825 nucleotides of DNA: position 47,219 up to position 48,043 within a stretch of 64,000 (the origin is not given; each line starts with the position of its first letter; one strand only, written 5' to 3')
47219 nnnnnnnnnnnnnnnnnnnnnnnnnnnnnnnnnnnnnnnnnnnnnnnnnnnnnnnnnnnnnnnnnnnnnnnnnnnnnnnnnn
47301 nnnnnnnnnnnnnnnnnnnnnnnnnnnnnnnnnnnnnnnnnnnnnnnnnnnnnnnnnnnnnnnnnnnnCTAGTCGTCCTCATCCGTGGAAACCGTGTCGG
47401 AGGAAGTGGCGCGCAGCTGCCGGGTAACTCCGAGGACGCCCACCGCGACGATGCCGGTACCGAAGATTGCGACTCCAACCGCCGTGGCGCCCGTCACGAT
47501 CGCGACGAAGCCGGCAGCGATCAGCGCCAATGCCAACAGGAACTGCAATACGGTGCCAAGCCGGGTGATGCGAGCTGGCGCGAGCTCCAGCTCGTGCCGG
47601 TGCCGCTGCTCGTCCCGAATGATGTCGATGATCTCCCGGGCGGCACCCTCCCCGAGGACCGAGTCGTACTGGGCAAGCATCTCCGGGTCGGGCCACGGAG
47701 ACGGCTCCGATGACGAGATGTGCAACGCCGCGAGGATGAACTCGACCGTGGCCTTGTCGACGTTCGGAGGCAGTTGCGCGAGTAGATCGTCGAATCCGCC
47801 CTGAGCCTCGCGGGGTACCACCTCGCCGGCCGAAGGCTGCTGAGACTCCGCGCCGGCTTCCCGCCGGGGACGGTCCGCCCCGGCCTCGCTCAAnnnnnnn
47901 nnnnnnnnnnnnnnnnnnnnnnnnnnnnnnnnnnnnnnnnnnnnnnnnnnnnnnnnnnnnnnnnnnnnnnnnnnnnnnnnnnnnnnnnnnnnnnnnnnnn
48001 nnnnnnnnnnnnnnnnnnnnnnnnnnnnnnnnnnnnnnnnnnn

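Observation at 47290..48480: Lower-GC islet with a DUF2335 membrane protein and an unknown basic CPTC protein, inserted between fbiB and alkA-like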

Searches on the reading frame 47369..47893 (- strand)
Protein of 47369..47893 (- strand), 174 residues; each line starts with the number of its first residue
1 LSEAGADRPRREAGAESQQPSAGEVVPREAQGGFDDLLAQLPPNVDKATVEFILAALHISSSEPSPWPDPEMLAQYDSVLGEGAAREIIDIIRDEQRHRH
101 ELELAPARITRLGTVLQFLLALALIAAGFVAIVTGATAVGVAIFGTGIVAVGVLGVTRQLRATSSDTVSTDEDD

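Call 6: search_protein_families(library=pfam, proteins=[window:47369-47893:-], max_evalue=0.1)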
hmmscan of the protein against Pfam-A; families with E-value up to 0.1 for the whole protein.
window:47369-47893:- (174 aa): 1 family
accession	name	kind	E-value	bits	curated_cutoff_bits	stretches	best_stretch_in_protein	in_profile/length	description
PF10097.14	DUF2335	-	7.7e-09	35.8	25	1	68-103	1-35/50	Predicted membrane protein (DUF2335)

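Call 7: search_protein_families(library=phrogs, proteins=[window:47369-47893:-], max_evalue=0.1)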
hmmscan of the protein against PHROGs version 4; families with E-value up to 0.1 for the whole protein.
window:47369-47893:- (174 aa): 2 families
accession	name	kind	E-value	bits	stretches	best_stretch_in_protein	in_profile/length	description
phrog_3996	-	moron, auxiliary metabolic gene and host takeover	2.3e-17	64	1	59-167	33-144/152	membrane protein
phrog_32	-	tail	0.0081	16.8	1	98-155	81-141/203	tail assembly protein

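Call 8: search_protein_families(library=ncbifam, proteins=[window:47369-47893:-], max_evalue=0.1)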
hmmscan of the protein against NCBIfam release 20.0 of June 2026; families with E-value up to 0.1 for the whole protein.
window:47369-47893:- (174 aa): 2 families
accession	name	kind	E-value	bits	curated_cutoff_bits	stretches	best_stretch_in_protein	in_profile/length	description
NF050101.1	SepX_GlpR_4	equivalog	0.0059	16.7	110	1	90-154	84-148/176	divisome protein SepX/GlpR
NF038396.1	NF038396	subfamily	0.097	12.5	40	0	111-143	6-38/59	NF038396 family protein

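Call 11: find_homologous_proteins(query=window:47372-47893:-, max_evalue=0.001)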
Query window:47372-47893:- (174 aa): 2 proteins with E <= 0.001 among 854 candidates.
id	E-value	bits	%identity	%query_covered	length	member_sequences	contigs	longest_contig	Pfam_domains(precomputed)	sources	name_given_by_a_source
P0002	5.8e-104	363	100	100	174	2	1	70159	PF10097.15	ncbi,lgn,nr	ncbi:MAG: putative rane protein [Frankiaceae bacterium]|nr:putative rane protein [Frankiaceae bacter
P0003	1.2e-18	85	43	69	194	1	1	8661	-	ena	-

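Call 12: find_encoding_contigs(protein=P0003, flank=6000)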
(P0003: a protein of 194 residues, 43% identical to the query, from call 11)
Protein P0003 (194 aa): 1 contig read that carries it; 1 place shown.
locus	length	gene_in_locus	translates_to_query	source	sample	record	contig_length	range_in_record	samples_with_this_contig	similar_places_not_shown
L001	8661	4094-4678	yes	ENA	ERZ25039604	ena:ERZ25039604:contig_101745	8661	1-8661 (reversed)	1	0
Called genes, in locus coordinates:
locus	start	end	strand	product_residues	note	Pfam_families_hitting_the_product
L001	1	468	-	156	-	?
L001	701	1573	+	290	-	PF12543:DUF3738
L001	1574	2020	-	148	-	-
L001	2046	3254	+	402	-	-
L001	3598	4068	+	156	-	-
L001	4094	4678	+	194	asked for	-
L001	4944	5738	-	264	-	-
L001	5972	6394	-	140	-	PF00436:SSB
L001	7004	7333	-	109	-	PF12696:TraG-D_C (weak)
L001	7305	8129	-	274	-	PF01935:DUF87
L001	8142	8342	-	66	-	-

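Call 25: search_protein_families(library=padloc, proteins=[window:47372-47893:-], max_evalue=1)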
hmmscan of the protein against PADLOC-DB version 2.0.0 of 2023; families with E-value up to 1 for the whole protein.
window:47372-47893:- (174 aa): 0 families

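Call 37: search_dna_similar(query=window:47372-47893:-, collection=phages, mode=protein, max_evalue=0.001, max_rows=25)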
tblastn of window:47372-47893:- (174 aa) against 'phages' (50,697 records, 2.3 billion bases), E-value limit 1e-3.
No match.

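Call 38: search_dna_similar(query=window:47372-47893:-, collection=plasmids, mode=protein, max_evalue=0.001, max_rows=25)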
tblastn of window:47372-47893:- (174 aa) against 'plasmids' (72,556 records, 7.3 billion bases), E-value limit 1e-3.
No match.

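Call 42: find_related_loci(query=A4, collection=metagenome_contigs, flank=5000)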
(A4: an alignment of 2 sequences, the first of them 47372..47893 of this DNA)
Query A4 (174 aa) in metagenome_contigs; peptide patterns used: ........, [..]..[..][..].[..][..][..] (x = any residue, [..] = any of these).
244 stretches matched a pattern, but none encodes a relative of the query by tblastn (E <= 1e-3).

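Call 43: find_related_loci(query=A4, collection=viral_contigs, flank=5000)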
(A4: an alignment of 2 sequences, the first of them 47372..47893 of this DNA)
Query A4 (174 aa) in viral_contigs; peptide patterns used: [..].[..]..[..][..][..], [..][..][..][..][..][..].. (x = any residue, [..] = any of these).
172 stretches matched a pattern, but none encodes a relative of the query by tblastn (E <= 1e-3).

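Call 50: search_solved_structures(query=A4, max_evalue=10)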
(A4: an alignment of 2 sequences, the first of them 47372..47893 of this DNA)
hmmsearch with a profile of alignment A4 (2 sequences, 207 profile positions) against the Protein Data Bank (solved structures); distinct sequences matched with E-value up to 10: 3.
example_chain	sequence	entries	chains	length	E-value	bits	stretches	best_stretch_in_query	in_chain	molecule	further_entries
9n0d_A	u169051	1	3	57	1.5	11.7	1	145-170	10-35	Pre-glycoprotein polyprotein GP complex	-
9mew_A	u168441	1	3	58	1.5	11.7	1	145-170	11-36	Pre-glycoprotein polyprotein GP complex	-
9mt6_D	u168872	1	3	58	3.7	10.4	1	145-170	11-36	Pre-glycoprotein polyprotein GP complex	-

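Call 66: search_dna_similar(query=P0003, collection=phages, mode=protein, max_evalue=0.1, max_rows=20)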
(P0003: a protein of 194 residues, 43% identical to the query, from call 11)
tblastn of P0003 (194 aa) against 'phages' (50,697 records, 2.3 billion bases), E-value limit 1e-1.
No match.

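Call 67: search_dna_similar(query=P0003, collection=plasmids, mode=protein, max_evalue=0.1, max_rows=20)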
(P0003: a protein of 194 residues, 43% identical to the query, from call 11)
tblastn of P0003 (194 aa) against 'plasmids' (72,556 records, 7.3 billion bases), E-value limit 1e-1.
No match.

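Call 68: search_protein_families(library=pfam, proteins=[L001:2046-3251:+, L001:4944-5735:-, L001:5972-6391:-, L001:7004-7330:-, L001:7305-8126:-, L001:3598-4065:+], max_evalue=0.01)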
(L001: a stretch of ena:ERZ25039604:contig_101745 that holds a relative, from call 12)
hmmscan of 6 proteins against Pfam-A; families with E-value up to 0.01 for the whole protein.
L001:2046-3251:+ (402 aa): 0 families

L001:4944-5735:- (263 aa): 0 families

L001:5972-6391:- (139 aa): 3 families
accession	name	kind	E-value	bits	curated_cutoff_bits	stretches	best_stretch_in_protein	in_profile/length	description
PF00436.31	SSB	-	3.3e-29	101.4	26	1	3-105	2-102/104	Single-strand binding protein family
PF00189.25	Ribosomal_S3_C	-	0.00028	21.8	34.1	1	58-120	15-75/83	Ribosomal protein S3, C-terminal domain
PF01336.31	tRNA_anti-codon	-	0.0015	18.9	27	1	51-104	27-72/75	OB-fold nucleic acid binding domain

L001:7004-7330:- (108 aa): 1 family
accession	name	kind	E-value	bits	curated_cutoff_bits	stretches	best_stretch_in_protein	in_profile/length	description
PF12696.13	TraG-D_C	-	1.4e-05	25.5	22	1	16-95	1-84/126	TraM recognition site of TraD and TraG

L001:7305-8126:- (273 aa): 2 families
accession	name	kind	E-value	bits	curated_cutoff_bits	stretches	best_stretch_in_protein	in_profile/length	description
PF01935.23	DUF87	-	1.2e-07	32.5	23.2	1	27-93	23-79/220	Helicase HerA, central domain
PF01580.24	FtsK_SpoIIIE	-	0.0004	20.3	24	1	23-52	39-64/221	FtsK/SpoIIIE family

L001:3598-4065:+ (156 aa): 0 families

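Call 69: search_protein_families(library=phrogs, proteins=[L001:2046-3251:+, L001:4944-5735:-, L001:5972-6391:-, L001:7004-7330:-, L001:7305-8126:-, L001:3598-4065:+, P0003], max_evalue=0.01)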
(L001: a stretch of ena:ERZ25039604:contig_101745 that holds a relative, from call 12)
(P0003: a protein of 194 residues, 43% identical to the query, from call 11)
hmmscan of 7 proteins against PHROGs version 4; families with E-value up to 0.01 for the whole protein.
L001:2046-3251:+ (402 aa): 0 families

L001:4944-5735:- (263 aa): 0 families

L001:5972-6391:- (139 aa): 4 families
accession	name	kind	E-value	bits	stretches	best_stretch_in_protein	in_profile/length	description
phrog_44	-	DNA, RNA and nucleotide metabolism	3.6e-44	152.5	1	3-139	88-228/271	single strand DNA binding protein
phrog_25370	-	unknown function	7.8e-10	39.3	1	3-44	3-43/48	-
phrog_12631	-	DNA, RNA and nucleotide metabolism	2.8e-06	28.4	1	3-31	31-59/78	single strand DNA binding protein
phrog_26861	-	unknown function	0.0073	16.5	1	3-88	135-210/242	-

L001:7004-7330:- (108 aa): 2 families
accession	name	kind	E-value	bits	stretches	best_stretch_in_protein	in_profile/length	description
phrog_5156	-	unknown function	1.5e-10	40.8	1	3-79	646-722/824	-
phrog_7035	-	unknown function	0.00045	19.7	1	4-63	480-546/969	-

L001:7305-8126:- (273 aa): 3 families
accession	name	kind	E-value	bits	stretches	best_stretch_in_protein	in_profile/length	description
phrog_7035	-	unknown function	2.1e-06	27.4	1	28-73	212-259/969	-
phrog_2666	-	head and packaging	0.00013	21.8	1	25-73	319-367/555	terminase large subunit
phrog_29027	-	unknown function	0.002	19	0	250-268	3-21/63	-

L001:3598-4065:+ (156 aa): 0 families

P0003 (194 aa): 1 family
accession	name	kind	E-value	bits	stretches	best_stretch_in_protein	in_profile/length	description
phrog_3996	-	moron, auxiliary metabolic gene and host takeover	9.2e-05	23.1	1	98-187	39-130/152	membrane protein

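Call 78: find_encoding_contigs(protein=P0002, flank=3000, max_places=3)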
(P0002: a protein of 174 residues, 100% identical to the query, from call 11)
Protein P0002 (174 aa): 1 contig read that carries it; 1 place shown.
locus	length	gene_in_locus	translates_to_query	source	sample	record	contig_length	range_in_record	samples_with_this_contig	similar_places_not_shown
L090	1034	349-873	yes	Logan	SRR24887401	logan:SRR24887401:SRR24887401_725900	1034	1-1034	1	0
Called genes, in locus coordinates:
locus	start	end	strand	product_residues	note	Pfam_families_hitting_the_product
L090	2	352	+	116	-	?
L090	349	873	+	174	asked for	PF10097:DUF2335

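Call 79: predict_structure(alignment_id=A4)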
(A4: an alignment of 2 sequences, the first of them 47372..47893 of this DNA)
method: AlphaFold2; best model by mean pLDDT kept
length: 174 residues; sequences in the alignment: 2
mean_pLDDT: 59.7   pTM: 0.33
mean pLDDT of the five models: 59.7, 46.6, 45.7, 44.4, 44.3
residues with pLDDT >= 90: 0; 70-90: 47; 50-70: 81; < 50: 46
segments of 3 or more residues with pLDDT < 50: 1-7, 9-32, 60-63, 105-107, 168-171
pLDDT, mean of each block of 10 residues (from residue 1): 45 39 40 53 61 56 60 71 70 67 53 68 73 75 73 65 50 49
secondary structure, 60 per line:
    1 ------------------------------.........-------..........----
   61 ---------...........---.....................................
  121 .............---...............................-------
elements in order: H31-39 H47-56 H70-80 H84-133 H137-167
